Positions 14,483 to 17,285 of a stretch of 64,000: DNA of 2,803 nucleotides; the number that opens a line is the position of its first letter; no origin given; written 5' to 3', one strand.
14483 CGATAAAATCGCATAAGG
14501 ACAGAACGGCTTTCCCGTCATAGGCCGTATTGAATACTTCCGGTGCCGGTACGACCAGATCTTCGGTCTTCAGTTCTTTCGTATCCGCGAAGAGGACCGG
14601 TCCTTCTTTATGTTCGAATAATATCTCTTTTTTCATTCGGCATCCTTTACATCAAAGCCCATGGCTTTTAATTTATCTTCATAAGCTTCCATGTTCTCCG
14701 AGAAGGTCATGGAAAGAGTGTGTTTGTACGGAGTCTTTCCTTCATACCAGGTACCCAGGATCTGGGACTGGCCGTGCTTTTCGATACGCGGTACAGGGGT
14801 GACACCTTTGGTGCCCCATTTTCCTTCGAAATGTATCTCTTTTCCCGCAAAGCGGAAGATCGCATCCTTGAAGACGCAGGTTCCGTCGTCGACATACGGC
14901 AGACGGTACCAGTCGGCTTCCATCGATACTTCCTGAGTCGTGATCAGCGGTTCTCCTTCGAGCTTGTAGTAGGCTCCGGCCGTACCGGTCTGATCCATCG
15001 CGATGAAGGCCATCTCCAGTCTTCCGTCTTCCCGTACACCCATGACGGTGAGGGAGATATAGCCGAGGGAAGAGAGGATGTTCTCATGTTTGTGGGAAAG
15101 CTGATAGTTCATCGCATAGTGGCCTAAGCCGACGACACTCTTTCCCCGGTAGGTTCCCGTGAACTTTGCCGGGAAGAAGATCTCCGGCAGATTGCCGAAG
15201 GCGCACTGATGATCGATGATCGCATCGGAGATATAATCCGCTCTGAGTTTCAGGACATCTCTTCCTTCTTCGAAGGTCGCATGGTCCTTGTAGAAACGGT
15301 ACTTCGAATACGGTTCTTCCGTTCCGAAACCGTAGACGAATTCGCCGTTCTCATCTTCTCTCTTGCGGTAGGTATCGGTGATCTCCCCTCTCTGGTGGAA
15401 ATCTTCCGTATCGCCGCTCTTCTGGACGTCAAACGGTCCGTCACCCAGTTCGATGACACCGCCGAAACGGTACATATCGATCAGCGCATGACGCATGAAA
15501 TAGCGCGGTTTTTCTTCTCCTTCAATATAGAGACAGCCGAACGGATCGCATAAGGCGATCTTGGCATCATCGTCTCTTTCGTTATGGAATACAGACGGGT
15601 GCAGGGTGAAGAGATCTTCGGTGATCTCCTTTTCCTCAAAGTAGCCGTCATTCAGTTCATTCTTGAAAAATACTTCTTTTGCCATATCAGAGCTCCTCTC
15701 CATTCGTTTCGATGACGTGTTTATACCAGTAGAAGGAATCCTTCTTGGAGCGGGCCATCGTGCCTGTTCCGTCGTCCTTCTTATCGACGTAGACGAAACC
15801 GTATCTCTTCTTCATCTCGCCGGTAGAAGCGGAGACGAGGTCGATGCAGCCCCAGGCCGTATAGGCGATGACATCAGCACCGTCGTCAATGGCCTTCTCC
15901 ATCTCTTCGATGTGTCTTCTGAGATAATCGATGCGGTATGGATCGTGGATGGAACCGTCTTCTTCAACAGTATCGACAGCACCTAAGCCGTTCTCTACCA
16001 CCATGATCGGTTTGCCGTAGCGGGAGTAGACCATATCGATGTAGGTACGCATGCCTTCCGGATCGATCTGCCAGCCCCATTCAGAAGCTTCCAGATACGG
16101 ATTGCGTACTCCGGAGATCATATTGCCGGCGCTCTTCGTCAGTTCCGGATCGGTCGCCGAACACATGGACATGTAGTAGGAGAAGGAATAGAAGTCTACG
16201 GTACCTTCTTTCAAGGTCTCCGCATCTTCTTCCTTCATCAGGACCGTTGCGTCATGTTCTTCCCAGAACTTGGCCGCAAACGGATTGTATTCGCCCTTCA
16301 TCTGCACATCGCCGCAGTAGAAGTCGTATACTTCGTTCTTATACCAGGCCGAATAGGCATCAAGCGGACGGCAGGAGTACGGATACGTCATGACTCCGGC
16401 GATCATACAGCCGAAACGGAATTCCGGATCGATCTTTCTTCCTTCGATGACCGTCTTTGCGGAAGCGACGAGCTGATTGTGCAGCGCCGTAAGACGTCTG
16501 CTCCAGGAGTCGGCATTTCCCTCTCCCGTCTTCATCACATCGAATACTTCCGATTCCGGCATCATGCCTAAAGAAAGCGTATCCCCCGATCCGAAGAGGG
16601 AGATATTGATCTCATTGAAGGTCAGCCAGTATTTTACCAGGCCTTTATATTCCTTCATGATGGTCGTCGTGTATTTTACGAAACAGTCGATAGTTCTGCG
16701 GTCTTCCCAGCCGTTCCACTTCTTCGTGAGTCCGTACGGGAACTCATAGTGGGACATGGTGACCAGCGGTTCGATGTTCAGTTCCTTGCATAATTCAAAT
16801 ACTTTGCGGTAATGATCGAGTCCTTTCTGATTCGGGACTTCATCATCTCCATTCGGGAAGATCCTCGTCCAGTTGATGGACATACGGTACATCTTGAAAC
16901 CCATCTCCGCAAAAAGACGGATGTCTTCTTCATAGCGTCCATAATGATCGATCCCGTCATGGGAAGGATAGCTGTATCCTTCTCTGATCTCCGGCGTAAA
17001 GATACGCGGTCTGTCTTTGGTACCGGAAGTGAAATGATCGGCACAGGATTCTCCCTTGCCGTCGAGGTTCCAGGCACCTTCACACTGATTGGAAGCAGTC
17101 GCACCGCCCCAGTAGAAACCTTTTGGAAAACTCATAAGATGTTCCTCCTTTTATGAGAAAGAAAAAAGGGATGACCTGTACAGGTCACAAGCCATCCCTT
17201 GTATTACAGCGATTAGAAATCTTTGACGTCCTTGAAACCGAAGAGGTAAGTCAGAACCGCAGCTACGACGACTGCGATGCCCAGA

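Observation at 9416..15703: Six paralogs form an uninterrupted, translationally coupled head-to-tail array bracketed by two GH1 genes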

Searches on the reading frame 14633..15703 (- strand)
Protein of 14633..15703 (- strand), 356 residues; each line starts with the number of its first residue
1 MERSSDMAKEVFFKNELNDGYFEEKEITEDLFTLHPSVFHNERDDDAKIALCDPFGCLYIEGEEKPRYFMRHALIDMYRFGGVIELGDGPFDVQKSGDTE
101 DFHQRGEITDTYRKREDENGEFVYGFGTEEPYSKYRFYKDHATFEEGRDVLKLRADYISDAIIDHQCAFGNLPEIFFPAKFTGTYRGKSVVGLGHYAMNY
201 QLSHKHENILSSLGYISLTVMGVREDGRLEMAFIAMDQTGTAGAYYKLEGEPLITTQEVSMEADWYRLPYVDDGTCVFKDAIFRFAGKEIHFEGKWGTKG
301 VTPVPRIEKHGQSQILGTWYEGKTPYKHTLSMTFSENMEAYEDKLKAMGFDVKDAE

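Call 4: search_protein_families(library=pfam, proteins=[window:14633-15703:-], max_evalue=1)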
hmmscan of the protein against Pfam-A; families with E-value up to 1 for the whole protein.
window:14633-15703:- (356 aa): 0 families

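Call 5: search_protein_families(library=ncbifam, proteins=[window:14633-15703:-], max_evalue=1)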
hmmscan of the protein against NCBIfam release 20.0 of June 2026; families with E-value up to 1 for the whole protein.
window:14633-15703:- (356 aa): 1 family
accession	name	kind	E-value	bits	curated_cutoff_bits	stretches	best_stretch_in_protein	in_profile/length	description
NF009914.0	PRK13374.1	subfamily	0.14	11.7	338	1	153-195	24-63/235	DeoD-type purine-nucleoside phosphorylase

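Call 8: search_solved_structures(query=A1, max_evalue=10, show_alignments=2)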
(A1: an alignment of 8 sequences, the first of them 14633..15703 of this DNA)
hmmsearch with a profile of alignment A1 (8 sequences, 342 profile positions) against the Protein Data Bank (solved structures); distinct sequences matched with E-value up to 10: 0.

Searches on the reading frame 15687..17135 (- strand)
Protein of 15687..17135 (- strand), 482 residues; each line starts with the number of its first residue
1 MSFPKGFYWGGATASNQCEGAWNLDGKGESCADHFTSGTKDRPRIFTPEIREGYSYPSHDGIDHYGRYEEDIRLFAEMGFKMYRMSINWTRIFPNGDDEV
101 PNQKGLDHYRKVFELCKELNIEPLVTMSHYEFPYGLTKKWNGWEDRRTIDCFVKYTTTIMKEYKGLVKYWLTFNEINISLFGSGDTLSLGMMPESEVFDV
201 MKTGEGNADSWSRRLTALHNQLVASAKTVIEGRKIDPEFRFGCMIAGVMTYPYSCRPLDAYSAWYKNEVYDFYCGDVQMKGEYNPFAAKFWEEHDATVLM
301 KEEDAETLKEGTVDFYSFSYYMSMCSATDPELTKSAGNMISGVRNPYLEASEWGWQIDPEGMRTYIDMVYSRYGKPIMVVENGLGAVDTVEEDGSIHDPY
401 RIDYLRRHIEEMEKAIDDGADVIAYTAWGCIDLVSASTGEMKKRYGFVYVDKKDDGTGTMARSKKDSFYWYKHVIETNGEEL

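Call 26: search_protein_families(library=pfam, proteins=[window:15687-17135:-])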
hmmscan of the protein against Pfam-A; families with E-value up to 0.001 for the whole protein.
window:15687-17135:- (482 aa): 1 family
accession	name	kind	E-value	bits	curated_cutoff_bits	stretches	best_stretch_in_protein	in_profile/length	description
PF00232.24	Glyco_hydro_1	-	7.1e-123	410.8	22.6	1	2-479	4-452/453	Glycosyl hydrolase family 1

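Call 55: search_protein_families(library=ncbifam, proteins=[window:15687-17135:-], max_evalue=1e-10)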
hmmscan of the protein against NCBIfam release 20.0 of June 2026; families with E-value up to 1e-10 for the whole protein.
window:15687-17135:- (482 aa): 8 families
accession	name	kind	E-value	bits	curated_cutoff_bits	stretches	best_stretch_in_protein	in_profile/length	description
NF007158.0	PRK09593.1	subfamily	2.1e-163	544.4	639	1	1-482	4-477/478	6-phospho-beta-glucosidase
NF007356.0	PRK09852.1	subfamily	6.8e-162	539.5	623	1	2-482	3-473/474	6-phospho-beta-glucosidase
NF007154.0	PRK09589.1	subfamily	2.4e-158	527.8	624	1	2-482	3-476/476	6-phospho-beta-glucosidase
NF011589.0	PRK15014.1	subfamily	1.2e-150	502.9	686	1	2-482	5-477/477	6-phospho-beta-glucosidase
TIGR03356.1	BGL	equivalog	4.3e-80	269.7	478.5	1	3-471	1-427/427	GH1 family beta-glucosidase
NF010036.0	PRK13511.1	subfamily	3.8e-74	250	610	1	2-478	4-466/469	6-phospho-beta-galactosidase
TIGR01233.1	lacG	equivalog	5.4e-61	206.9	561.2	1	3-478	4-469/472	6-phospho-beta-galactosidase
NF041004.1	Beta_gal_BgaS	equivalog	5.2e-28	97.8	475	1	310-453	308-446/479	beta-galactosidase BgaS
